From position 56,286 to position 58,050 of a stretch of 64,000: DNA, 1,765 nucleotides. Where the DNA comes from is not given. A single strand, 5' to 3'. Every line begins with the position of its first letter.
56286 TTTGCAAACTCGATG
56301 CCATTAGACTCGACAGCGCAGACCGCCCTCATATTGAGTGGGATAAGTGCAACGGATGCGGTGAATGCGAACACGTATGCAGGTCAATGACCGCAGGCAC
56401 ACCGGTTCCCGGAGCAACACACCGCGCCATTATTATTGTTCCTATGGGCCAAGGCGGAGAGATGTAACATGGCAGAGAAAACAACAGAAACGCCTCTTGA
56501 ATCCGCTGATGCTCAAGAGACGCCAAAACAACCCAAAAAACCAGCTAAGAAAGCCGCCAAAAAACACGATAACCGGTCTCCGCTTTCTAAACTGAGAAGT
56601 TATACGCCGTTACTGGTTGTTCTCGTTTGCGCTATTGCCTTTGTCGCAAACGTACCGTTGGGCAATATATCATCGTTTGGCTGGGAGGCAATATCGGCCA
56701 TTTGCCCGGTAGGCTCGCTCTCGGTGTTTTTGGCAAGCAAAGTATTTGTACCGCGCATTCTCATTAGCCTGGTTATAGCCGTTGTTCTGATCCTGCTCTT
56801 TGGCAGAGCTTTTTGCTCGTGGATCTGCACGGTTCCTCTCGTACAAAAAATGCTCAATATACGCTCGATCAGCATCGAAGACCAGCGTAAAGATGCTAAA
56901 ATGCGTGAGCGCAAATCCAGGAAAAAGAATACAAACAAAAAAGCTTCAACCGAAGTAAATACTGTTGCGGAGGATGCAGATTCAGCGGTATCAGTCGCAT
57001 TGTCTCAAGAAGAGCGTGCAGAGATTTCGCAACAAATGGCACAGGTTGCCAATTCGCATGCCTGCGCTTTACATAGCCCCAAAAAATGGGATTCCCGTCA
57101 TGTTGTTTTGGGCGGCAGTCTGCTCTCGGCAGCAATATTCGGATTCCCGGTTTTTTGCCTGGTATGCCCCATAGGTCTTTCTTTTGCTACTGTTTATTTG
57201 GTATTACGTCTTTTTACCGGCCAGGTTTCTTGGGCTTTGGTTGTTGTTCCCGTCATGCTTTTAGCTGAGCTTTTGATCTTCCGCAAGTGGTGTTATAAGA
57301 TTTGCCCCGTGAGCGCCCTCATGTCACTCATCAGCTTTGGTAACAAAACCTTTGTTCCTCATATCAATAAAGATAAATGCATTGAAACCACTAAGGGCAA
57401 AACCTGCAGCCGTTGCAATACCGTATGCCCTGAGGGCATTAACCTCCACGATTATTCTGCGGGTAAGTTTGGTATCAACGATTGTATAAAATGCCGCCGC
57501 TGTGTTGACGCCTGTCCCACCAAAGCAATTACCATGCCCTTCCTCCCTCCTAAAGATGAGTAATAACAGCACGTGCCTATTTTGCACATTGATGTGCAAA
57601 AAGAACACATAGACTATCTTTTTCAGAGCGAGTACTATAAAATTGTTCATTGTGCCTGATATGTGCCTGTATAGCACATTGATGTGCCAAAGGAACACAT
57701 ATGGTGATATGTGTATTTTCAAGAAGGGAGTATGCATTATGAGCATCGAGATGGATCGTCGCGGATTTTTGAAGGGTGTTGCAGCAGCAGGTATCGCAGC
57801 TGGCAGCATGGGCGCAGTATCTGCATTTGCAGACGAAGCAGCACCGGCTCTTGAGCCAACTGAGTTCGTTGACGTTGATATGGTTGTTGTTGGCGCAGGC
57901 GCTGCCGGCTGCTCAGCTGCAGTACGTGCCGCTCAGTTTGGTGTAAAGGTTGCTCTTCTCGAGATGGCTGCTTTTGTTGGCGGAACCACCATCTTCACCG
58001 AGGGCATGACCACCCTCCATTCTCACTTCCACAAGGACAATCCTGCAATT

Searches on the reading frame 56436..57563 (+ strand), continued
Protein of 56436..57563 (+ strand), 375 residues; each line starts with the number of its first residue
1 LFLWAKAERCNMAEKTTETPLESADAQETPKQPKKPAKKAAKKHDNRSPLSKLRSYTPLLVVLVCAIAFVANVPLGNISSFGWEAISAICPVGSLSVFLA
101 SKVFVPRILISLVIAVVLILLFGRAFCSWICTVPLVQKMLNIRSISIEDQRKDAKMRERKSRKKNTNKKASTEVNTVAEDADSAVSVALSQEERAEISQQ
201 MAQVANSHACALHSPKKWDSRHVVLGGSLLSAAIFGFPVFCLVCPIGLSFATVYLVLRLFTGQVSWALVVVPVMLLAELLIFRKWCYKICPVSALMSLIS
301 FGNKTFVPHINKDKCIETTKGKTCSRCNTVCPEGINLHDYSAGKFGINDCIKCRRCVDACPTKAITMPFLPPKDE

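Call 54: search_solved_structures(query=A1, max_evalue=0.01)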
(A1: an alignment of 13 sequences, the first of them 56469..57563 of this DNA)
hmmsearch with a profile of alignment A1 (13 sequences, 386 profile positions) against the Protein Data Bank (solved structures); distinct sequences matched with E-value up to 0.01: 73 (the best 60 are shown).
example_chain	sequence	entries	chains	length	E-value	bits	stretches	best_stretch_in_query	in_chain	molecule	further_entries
9sfi_O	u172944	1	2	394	3.3e-12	49.3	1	316-370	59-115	Ferredoxin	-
9sw6_G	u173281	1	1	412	1.2e-11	47.4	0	315-362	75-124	Polyferredoxin protein MvhB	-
9sw6_H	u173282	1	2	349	1.7e-07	33.8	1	281-373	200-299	Tungsten formylmethanofuran dehydrogenase, subunit F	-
6cfw_N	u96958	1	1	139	1.3e-06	30.9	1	315-363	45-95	NADH-plastoquinone oxidoreductase subunit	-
5t5i_F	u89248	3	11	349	1.9e-06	30.4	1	281-371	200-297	Tungsten formylmethanofuran dehydrogenase subunit fwdF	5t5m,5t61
8e9g_I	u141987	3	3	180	4.3e-06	29.2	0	344-363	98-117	NADH-quinone oxidoreductase subunit I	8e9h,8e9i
8a8o_C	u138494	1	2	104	8.9e-06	28.1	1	318-371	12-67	Beta-subunit of the PAPS reductase from Methanothermococcus thermolithotrophicus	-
8jze_c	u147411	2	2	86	4.7e-05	25.8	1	325-370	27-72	Photosystem I PsaC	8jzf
7bkb_K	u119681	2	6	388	6.9e-05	25.2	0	348-378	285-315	Formylmethanofuran dehydrogenase, subunit F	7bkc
8jw0_c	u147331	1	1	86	7.4e-05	25.1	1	326-371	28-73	Photosystem I PsaC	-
9sfi_T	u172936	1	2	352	8.2e-05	25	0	307-370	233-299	4Fe-4S ferredoxin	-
7np8_A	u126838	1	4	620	0.00013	24.3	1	313-359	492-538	Coenzyme F420-dependent sulfite reductase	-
9rkm_A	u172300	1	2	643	0.00023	23.5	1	312-361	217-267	[FeFe]-hydrogenase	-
30jk_A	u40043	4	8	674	0.00025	23.4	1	312-361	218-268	[FeFe]-hydrogenase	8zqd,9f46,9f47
9uas_C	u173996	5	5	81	0.00027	23.3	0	340-362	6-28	Photosystem I iron-sulfur center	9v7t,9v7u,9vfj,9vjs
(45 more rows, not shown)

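Call 66: predict_structure(alignment_id=A1)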
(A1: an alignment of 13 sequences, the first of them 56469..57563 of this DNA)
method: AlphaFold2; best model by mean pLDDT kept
length: 364 residues; sequences in the alignment: 13
mean_pLDDT: 48.3   pTM: 0.22
mean pLDDT of the five models: 48.3, 48.1, 46.1, 44.9, 42.7
residues with pLDDT >= 90: 0; 70-90: 3; 50-70: 133; < 50: 228
segments of 3 or more residues with pLDDT < 50: 1-34, 61-88, 90-93, 116-135, 156-179, 190-192, 194-227, 278-287, 289-300, 302-325, 334-336, 338-341, 348-364
pLDDT, mean of each block of 10 residues (from residue 1): 35 33 43 55 65 64 42 45 45 53 66 47 43 50 67 47 31 37 54 38 36 44 47 54 59 58 65 51 46 47 39 42 49 50 49 43 41
secondary structure, 60 per line:
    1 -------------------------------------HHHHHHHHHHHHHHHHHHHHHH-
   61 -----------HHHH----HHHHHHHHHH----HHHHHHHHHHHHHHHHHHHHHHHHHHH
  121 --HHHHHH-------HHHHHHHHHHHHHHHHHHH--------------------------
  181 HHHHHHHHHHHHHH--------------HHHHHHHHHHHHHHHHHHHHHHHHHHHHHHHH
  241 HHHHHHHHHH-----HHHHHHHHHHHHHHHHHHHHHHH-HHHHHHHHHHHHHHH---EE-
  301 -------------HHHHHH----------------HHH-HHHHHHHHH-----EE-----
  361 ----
elements in order: H38-59 H72-75 H80-89 H94-120 H123-128 H136-154 H181-194 H209-250 H256-278 H280-294 H314-319 H340-348

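Call 78: search_protein_families(library=pfam, proteins=[L081:7587-8432:+, L003:7503-8273:+, L071:12085-12963:+], max_evalue=1)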
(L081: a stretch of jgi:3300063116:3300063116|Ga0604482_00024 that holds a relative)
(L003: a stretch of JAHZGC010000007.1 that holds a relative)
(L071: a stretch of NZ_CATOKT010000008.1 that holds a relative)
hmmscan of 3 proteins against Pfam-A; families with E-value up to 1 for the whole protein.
L081:7587-8432:+ (281 aa): 2 families
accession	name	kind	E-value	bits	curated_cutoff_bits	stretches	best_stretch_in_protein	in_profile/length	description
PF07878.17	RHH_5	-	0.11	12.7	26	1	210-228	11-29/43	CopG-like RHH_1 or ribbon-helix-helix domain, RHH_5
PF22205.1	Csm6_6H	-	0.2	12.2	27.6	1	69-109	5-44/93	Csm6 6H domain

L003:7503-8273:+ (256 aa): 0 families

L071:12085-12963:+ (292 aa): 0 families

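Call 80: predict_structure(alignment_id=A3)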
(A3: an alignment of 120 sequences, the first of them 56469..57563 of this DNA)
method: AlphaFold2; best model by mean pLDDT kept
length: 364 residues; sequences in the alignment: 120
mean_pLDDT: 67.5   pTM: 0.52
mean pLDDT of the five models: 67.5, 65.3, 62.5, 62.0, 59.3
residues with pLDDT >= 90: 8; 70-90: 179; 50-70: 125; < 50: 52
segments of 3 or more residues with pLDDT < 50: 1-21, 163-176, 195-204
pLDDT, mean of each block of 10 residues (from residue 1): 42 43 59 76 76 73 55 56 58 61 74 58 54 63 90 80 46 52 72 48 56 74 71 72 80 83 82 67 69 78 82 79 71 67 79 84 69
secondary structure, 60 per line:
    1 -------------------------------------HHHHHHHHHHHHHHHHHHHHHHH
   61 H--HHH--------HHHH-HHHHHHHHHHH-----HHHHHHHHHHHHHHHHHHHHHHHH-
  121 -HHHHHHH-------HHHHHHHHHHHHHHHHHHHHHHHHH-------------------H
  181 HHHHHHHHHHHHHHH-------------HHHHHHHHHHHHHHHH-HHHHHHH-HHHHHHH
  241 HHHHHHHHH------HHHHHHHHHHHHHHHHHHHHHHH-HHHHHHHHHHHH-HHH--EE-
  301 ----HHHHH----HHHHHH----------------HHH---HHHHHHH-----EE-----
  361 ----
elements in order: H38-61 H75-78 H80-90 H96-119 H122-128 H136-160 H180-195 H209-224 H226-232 H234-249 H256-278 H280-291 H305-309 H314-319 H342-348

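Call 84: fold_search(model_id=the predicted structure, library=pdb)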
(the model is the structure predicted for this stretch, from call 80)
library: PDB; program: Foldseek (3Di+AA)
matches with E <= 10: 15; with E <= 0.001: 0
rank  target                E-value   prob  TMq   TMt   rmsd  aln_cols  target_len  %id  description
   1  5exd_E                9.6e-01  0.75  0.13  0.16   4.2        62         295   26  Crystal structure of oxalate oxidoreductase from Moorella thermoacetica bound with carboxy-di-oxido-methyl-TPP (COOM-T (released 2015-12-30)
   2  7z0s_F                1.0e+00  0.57  0.13  0.26   6.7        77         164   30  Structure of the Escherichia coli formate hydrogenlyase complex (anaerobic preparation, without formate dehydrogenase  (released 2022-09-28)
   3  5exd_H                1.4e+00  0.60  0.14  0.17   5.1        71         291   28  Crystal structure of oxalate oxidoreductase from Moorella thermoacetica bound with carboxy-di-oxido-methyl-TPP (COOM-T (released 2015-12-30)
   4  7nyr_I                1.8e+00  0.28  0.12  0.24   7.3        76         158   25  Respiratory complex I from Escherichia coli - conformation 1 (released 2021-08-25)
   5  8e9i_I                2.9e+00  0.15  0.10  0.21   9.5        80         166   24  Mycobacterial respiratory complex I, semi-inserted quinone (released 2022-10-12)
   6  8e9g_I                3.0e+00  0.20  0.11  0.22   7.7        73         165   25  Mycobacterial respiratory complex I with both quinone positions modelled (released 2022-10-12)
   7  5odi_A                3.5e+00  0.28  0.13  0.08   5.2        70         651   21  Heterodisulfide reductase / [NiFe]-hydrogenase complex from Methanothermococcus thermolithotrophicus cocrystallized wi (released 2017-08-30)
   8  7p61_I                3.9e+00  0.15  0.09  0.22   6.7        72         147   25  Complex I from E. coli, DDM-purified, with NADH, Resting state (released 2022-09-21)
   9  5odh_A                4.6e+00  0.23  0.13  0.08   5.2        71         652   21  Heterodisulfide reductase / [NiFe]-hydrogenase complex from Methanothermococcus thermolithotrophicus soaked with heter (released 2017-08-30)
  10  1f16_MODEL_1_A        5.0e+00  0.05  0.11  0.18  21.9       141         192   16  SOLUTION STRUCTURE OF A PRO-APOPTOTIC PROTEIN BAX (released 2000-11-22)
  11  7p63_I                6.9e+00  0.10  0.09  0.18   6.6        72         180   25  Complex I from E. coli, DDM/LMNG-purified, under Turnover at pH 6, Closed state (released 2022-09-21)
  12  7mqa_LJ               8.0e+00  0.04  0.11  0.09  20.4       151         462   11  Cryo-EM structure of the human SSU processome, state post-A1 (released 2021-09-22)
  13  7koe_D                8.5e+00  0.11  0.14  0.41   4.7        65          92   25  Electron bifurcating flavoprotein Fix/EtfABCX (released 2021-01-20)
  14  7pow_B                9.4e+00  0.01  0.10  0.15  20.6       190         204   14  Crystal structure of phosphatidyl serine synthase (PSS) in transition state. (released 2021-12-08)
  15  5vx0_C                9.9e+00  0.03  0.11  0.19  21.1       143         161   12  Bak in complex with Bim-h3Glg (released 2017-11-15)

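Call 89: search_protein_families(library=ncbifam, proteins=[L081:11342-12580:+, L003:11065-12285:+, L049:10942-12132:+], max_evalue=0.001)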
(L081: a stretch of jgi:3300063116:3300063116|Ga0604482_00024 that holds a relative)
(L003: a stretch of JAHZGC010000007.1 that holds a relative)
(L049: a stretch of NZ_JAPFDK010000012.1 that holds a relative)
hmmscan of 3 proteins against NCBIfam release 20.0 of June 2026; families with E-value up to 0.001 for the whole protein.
L081:11342-12580:+ (412 aa): 65 families (the best 25 are shown)
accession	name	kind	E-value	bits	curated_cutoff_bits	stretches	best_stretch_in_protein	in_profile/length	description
NF040770.1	hetero_SS_HdrA2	exception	6.3e-16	57.7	1100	1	14-182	560-738/777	CoB-CoM heterodisulfide reductase HdrA2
TIGR02700.1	flavo_MJ0208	hypoth_equivalog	3.3e-15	56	251.35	2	18-86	137-203/234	dihydromethanopterin reductase (acceptor)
NF006221.0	PRK08348.1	subfamily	5.2e-14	52.1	124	1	300-368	34-99/136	NADH-plastoquinone oxidoreductase subunit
NF007202.0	PRK09623.1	equivalog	1.8e-13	50.7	166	2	27-77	47-98/105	3-methyl-2-oxobutanoate dehydrogenase subunit delta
NF058577.1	FdxA_fam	equivalog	3.1e-13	49.7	65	1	34-76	10-52/52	4Fe-4S ferredoxin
TIGR02179.1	PorD_KorD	subfamily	2.2e-12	46.9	60.05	2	306-365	21-76/78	2-oxoacid:acceptor oxidoreductase, delta subunit, pyruvate/2-ketoisovalerate family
NF004541.0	PRK05888.2-2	equivalog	4.6e-12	46.1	217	1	297-362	48-112/168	NADH-quinone oxidoreductase subunit NuoI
NF043039.1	HgcAB_like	equivalog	2.9e-11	43.6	285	1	302-362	292-350/350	HgcAB-like fusion protein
NF042909.1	FMH_DH_FwdF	exception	4.3e-11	42.5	375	1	298-376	213-289/336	tungsten-dependent formylmethanofuran dehydrogenase subunit FwdF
NF048010.1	SfplDhtActHpsHDes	equivalog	2.7e-10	39.5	430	2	34-78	61-106/298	(2S)-3-sulfopropanediol dehydratase activating enzyme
TIGR02951.1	DMSO_dmsB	equivalog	9.4e-10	38.7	214.1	2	306-366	61-117/161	DMSO/selenate family reductase complex B subunit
NF007203.0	PRK09624.1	equivalog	1.1e-09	38.5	171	2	26-78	46-99/105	pyuvate ferredoxin oxidoreductase subunit delta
NF045874.1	Vhu_polyferre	exception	1.2e-09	37.4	600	2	308-365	290-350/381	F420-non-reducing hydrogenase associated-polyferredoxin VhuB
NF038196.1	ferrodoxin_EFR1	subfamily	1.6e-09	38.1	75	2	34-80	187-232/242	EFR1 family ferrodoxin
NF007204.0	PRK09625.1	equivalog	3.4e-09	36.8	125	1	309-363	58-108/133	pyruvate flavodoxin oxidoreductase subunit delta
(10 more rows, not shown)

L003:11065-12285:+ (406 aa): 69 families (the best 25 are shown)
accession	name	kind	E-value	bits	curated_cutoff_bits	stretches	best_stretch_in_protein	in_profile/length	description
TIGR02700.1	flavo_MJ0208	hypoth_equivalog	2.2e-15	56.5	251.35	2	22-79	141-196/234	dihydromethanopterin reductase (acceptor)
NF040770.1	hetero_SS_HdrA2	exception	7.1e-15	54.2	1100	2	15-159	561-716/777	CoB-CoM heterodisulfide reductase HdrA2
NF006221.0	PRK08348.1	subfamily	9.3e-15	54.5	124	1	290-362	29-99/136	NADH-plastoquinone oxidoreductase subunit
NF004541.0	PRK05888.2-2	equivalog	1.1e-13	51.3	217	1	291-356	47-112/168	NADH-quinone oxidoreductase subunit NuoI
NF007202.0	PRK09623.1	equivalog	5.5e-13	49.2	166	2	25-78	45-99/105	3-methyl-2-oxobutanoate dehydrogenase subunit delta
TIGR02179.1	PorD_KorD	subfamily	7.5e-13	48.4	60.05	2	25-79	19-74/78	2-oxoacid:acceptor oxidoreductase, delta subunit, pyruvate/2-ketoisovalerate family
NF058577.1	FdxA_fam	equivalog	1.1e-12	47.9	65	1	34-76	10-52/52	4Fe-4S ferredoxin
NF045874.1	Vhu_polyferre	exception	2.6e-12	46.2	600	2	27-90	261-323/381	F420-non-reducing hydrogenase associated-polyferredoxin VhuB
NF040684.1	PorD_Arch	equivalog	3.5e-12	46.2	120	2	24-80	25-82/85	pyruvate synthase subunit PorD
NF045790.1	OxalOxreddelta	equivalog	1.3e-11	44.2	230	2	25-78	254-307/316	oxalate oxidoreductase subunit delta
NF048010.1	SfplDhtActHpsHDes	equivalog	5.9e-11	41.7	430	2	18-78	49-106/298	(2S)-3-sulfopropanediol dehydratase activating enzyme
NF007203.0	PRK09624.1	equivalog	1.4e-10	41.3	171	2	302-358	48-101/105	pyuvate ferredoxin oxidoreductase subunit delta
NF043069.1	T4HPD_activ_SAM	equivalog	1.7e-10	40.8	425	2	27-78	47-98/299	trans-4-hydroxy-L-proline dehydratase activase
TIGR04041.1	activase_YjjW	hypoth_equivalog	1.8e-10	40.7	250.2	2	305-380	41-112/276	YjjW family glycine radical enzyme activase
TIGR01944.1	rnfB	subfamily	2.2e-10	40.4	68.7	2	277-360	84-165/190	RnfABCDGE type electron transport complex subunit B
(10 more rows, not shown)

L049:10942-12132:+ (396 aa): 57 families (the best 25 are shown)
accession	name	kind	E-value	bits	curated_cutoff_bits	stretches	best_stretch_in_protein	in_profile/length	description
TIGR02700.1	flavo_MJ0208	hypoth_equivalog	2.5e-14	53.1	251.35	2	292-354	144-201/234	dihydromethanopterin reductase (acceptor)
NF058577.1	FdxA_fam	equivalog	7e-13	48.5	65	1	33-78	7-52/52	4Fe-4S ferredoxin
NF006221.0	PRK08348.1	subfamily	1.9e-12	47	124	1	284-352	32-97/136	NADH-plastoquinone oxidoreductase subunit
NF040770.1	hetero_SS_HdrA2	exception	3.5e-12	45.3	1100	2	26-179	569-736/777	CoB-CoM heterodisulfide reductase HdrA2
NF007202.0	PRK09623.1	equivalog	6.7e-11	42.4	166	0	33-80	51-99/105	3-methyl-2-oxobutanoate dehydrogenase subunit delta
NF045874.1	Vhu_polyferre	exception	8.7e-11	41.2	600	2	36-125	33-118/381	F420-non-reducing hydrogenase associated-polyferredoxin VhuB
TIGR02179.1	PorD_KorD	subfamily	1.2e-10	41.4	60.05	2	292-352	21-77/78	2-oxoacid:acceptor oxidoreductase, delta subunit, pyruvate/2-ketoisovalerate family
NF038196.1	ferrodoxin_EFR1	subfamily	1.5e-10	41.6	75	2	296-350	184-232/242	EFR1 family ferrodoxin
NF004541.0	PRK05888.2-2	equivalog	6.2e-10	39.2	217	1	283-378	48-141/168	NADH-quinone oxidoreductase subunit NuoI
NF042909.1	FMH_DH_FwdF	exception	7.4e-10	38.4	375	1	287-349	216-276/336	tungsten-dependent formylmethanofuran dehydrogenase subunit FwdF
TIGR01971.1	NuoI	subfamily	3.5e-09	36.3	113.05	1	296-353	42-104/121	NADH-quinone oxidoreductase, chain I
NF040684.1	PorD_Arch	equivalog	4.5e-09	36.3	120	2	292-350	28-82/85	pyruvate synthase subunit PorD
NF045790.1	OxalOxreddelta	equivalog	4.7e-09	35.8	230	2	31-80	258-307/316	oxalate oxidoreductase subunit delta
NF007204.0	PRK09625.1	equivalog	8.4e-09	35.5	125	1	12-77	35-104/133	pyruvate flavodoxin oxidoreductase subunit delta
NF007205.0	PRK09626.1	equivalog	9.8e-09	35.2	93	1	290-352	11-76/105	2-oxoglutarate-acceptor oxidoreductase subunit OorD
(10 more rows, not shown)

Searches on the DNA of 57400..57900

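Call 91: search_rna_families(source=window, start=57400, end=57900, threshold=evalue, max_evalue=1)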
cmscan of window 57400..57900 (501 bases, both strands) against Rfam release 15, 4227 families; matches with E-value up to 1: 2.
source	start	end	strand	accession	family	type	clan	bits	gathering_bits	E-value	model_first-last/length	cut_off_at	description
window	57577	57697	-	RF01663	ceN93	Gene; sRNA;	-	20.6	60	0.36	1-131/131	no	Caenorhabditis sRNA ceN93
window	57770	57845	+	RF02111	IS009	Gene;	-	17.1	117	0.082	1-199/199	no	IS009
